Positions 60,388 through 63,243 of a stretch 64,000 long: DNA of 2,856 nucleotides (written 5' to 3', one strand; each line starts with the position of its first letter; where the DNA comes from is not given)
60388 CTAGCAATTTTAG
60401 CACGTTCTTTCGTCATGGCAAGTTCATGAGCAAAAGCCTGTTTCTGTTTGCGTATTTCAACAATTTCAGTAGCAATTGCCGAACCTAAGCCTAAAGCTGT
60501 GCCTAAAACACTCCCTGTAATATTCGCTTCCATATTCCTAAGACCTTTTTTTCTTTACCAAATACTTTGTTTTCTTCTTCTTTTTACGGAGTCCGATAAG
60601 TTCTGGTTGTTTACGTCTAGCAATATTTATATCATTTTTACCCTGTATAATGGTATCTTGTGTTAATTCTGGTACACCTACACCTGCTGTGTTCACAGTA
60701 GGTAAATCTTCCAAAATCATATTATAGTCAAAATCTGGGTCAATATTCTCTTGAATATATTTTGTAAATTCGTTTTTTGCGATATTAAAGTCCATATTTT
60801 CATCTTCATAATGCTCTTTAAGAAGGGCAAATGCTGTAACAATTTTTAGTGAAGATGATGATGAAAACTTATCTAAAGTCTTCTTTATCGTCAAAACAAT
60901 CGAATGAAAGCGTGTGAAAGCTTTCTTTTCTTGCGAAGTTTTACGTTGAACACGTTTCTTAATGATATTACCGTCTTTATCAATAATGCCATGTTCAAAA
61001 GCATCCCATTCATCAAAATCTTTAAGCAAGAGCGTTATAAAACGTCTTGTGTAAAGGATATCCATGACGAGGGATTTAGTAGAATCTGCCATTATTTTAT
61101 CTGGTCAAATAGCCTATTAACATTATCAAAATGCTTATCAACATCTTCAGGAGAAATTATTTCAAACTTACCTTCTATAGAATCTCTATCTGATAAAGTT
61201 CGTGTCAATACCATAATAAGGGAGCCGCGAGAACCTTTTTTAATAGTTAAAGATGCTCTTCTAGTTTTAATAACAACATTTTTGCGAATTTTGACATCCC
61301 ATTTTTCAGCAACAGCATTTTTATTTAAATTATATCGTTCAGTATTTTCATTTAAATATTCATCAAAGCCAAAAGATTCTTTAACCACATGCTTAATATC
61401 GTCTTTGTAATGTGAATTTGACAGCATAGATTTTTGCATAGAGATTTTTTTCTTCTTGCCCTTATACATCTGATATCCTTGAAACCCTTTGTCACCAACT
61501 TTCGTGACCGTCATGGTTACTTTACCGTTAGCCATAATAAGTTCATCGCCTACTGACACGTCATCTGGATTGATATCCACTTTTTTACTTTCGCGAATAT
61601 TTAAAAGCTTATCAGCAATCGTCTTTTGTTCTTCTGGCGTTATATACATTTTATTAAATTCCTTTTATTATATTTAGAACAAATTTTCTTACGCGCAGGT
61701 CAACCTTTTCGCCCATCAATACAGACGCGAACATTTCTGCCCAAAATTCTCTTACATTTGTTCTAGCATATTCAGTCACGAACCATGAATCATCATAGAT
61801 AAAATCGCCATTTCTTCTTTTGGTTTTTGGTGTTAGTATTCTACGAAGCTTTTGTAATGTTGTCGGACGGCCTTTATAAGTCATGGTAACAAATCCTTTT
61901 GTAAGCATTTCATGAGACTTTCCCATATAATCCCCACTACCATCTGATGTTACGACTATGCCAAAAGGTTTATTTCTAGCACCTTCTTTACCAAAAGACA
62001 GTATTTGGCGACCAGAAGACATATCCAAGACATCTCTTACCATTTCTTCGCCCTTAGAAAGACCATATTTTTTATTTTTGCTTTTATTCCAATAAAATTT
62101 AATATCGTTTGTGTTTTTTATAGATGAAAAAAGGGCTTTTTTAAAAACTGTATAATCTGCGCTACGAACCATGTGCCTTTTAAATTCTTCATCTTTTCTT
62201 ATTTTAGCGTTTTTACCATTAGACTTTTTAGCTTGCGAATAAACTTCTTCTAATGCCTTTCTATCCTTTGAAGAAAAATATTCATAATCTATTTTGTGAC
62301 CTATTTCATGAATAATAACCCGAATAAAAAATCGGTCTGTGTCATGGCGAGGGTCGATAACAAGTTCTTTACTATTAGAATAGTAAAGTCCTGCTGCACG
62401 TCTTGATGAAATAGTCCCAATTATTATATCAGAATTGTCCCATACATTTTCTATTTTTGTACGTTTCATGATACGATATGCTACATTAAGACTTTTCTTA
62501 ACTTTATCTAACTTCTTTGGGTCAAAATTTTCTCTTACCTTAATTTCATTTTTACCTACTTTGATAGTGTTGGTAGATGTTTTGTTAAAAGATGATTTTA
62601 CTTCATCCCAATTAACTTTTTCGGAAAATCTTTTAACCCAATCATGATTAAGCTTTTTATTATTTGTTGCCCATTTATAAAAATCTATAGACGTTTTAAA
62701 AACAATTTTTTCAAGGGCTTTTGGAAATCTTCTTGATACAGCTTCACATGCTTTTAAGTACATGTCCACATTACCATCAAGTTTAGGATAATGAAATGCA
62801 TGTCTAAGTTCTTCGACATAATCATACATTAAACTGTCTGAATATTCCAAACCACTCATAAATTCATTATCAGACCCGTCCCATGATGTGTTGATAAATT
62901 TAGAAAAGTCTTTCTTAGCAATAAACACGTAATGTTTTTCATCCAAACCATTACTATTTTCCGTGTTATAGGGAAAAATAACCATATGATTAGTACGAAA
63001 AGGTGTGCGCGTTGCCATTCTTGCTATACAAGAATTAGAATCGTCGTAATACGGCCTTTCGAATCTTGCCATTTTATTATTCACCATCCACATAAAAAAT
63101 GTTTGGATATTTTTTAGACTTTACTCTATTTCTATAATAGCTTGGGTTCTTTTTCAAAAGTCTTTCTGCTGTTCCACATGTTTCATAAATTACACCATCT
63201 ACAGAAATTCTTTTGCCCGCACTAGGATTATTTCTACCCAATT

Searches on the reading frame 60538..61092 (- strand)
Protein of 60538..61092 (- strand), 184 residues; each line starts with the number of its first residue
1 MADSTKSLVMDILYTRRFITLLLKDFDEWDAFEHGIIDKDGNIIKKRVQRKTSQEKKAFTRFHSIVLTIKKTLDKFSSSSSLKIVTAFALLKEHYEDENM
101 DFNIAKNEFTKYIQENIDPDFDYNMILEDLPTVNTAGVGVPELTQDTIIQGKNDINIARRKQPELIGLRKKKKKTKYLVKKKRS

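Call 18: search_protein_families(library=phrogs, proteins=[window:60538-61092:-], max_evalue=0.001)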
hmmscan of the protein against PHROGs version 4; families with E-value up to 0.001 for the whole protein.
window:60538-61092:- (184 aa): 2 families
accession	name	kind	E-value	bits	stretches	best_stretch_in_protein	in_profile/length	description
phrog_2086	-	unknown function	1.3e-27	97.8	1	9-176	7-152/156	-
phrog_18642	-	unknown function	1.1e-22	81.8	1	8-126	4-122/197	-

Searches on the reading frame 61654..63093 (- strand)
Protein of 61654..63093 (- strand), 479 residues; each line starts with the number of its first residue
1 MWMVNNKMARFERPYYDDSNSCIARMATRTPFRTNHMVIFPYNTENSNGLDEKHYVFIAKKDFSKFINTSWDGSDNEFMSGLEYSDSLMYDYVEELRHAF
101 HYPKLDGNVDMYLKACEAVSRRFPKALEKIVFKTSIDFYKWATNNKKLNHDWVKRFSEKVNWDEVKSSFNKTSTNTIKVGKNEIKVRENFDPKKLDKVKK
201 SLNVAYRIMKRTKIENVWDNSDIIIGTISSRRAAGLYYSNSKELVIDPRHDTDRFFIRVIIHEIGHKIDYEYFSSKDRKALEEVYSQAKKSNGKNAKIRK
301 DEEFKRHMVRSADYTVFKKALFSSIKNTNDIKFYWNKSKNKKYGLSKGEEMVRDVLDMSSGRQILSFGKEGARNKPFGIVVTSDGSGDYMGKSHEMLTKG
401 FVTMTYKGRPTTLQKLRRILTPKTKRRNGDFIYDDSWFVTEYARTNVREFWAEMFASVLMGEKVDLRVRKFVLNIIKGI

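Call 16: search_protein_families(library=phrogs, proteins=[window:61654-63093:-], max_evalue=0.001)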
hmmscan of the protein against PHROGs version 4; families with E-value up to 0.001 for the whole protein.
window:61654-63093:- (479 aa): 1 family
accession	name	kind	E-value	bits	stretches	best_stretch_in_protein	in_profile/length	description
phrog_4529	-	head and packaging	0.00089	19.6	0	176-319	316-437/533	minor head protein and DNA pilot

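Call 39: find_encoding_contigs(protein=window:61654-63093:-, flank=10000, max_places=3)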
Protein window:61654-63093:- (479 aa): 1 contig read that carries it; 1 place shown.
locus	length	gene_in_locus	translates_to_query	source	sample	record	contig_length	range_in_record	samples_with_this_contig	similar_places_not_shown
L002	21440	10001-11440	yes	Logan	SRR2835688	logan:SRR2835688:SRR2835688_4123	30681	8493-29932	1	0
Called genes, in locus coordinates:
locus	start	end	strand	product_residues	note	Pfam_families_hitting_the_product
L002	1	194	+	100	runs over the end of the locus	-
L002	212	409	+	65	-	-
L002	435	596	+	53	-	-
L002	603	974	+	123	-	PF23837:DUF7207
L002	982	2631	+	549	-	-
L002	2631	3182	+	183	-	-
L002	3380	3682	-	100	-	-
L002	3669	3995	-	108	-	-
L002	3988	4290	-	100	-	-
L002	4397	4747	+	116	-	-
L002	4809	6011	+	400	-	-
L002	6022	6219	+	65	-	-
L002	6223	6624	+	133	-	-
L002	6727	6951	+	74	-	-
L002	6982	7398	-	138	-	-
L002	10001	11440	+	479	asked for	-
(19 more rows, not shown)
